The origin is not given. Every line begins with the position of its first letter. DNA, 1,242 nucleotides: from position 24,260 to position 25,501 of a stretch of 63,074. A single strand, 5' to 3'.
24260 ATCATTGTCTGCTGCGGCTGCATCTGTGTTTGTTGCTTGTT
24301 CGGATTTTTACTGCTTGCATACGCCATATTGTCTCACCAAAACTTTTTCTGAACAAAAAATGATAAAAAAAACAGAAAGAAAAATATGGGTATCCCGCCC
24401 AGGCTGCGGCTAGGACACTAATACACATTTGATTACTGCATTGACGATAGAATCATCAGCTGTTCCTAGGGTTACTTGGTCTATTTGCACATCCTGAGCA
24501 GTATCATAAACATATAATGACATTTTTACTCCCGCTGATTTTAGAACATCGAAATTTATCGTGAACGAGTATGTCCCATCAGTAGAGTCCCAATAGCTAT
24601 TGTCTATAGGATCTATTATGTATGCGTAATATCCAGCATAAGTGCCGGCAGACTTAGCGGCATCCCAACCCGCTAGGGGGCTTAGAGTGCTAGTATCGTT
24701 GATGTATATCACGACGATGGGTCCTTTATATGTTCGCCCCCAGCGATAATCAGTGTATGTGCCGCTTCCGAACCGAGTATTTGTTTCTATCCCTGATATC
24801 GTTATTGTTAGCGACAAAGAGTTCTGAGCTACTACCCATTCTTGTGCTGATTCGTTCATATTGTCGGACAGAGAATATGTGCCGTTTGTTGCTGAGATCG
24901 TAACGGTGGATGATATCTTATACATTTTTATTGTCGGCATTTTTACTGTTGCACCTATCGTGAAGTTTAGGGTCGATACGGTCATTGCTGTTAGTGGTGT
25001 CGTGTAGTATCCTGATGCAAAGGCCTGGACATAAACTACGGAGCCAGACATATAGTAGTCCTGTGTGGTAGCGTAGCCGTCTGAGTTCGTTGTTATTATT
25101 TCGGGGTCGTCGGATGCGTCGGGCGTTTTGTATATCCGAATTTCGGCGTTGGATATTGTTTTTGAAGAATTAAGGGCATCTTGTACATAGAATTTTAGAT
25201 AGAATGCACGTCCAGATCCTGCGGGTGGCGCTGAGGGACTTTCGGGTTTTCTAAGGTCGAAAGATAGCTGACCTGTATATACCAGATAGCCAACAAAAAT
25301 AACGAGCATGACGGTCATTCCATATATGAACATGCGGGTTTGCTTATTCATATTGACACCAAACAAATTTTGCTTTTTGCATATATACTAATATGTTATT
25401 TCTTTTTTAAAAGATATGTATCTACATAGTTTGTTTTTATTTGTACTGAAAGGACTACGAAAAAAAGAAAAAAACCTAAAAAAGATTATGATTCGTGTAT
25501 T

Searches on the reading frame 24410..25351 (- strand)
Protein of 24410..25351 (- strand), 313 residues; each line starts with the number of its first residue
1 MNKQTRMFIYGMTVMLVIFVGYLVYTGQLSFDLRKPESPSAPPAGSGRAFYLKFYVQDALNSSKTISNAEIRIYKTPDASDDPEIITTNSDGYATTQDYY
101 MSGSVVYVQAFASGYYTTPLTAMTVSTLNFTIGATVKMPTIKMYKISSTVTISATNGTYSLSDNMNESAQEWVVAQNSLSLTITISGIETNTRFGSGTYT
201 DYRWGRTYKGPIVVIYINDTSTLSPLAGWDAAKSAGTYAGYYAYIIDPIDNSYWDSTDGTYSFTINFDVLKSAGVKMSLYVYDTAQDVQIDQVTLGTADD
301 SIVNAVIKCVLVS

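Call 9: search_protein_families(library=phrogs, proteins=[window:24410-25351:-], max_evalue=0.01)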
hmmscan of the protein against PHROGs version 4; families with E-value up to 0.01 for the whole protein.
window:24410-25351:- (313 aa): 0 families

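Call 69: search_protein_families(library=pfam, proteins=[window:24410-25351:-], max_evalue=0.01)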
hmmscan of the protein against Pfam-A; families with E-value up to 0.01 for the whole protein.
window:24410-25351:- (313 aa): 0 families

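Call 70: find_homologous_proteins(query=window:24410-25351:-, max_evalue=0.001)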
Query window:24410-25351:- (313 aa): 1 proteins with E <= 0.001 among 1697 candidates.
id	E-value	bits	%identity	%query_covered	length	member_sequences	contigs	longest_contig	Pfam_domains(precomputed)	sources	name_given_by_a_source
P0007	1.1e-199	680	100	100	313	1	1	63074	-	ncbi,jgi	ncbi:MAG: hypothetical protein Q6363_007865 [Candidatus Njordarchaeota archaeon]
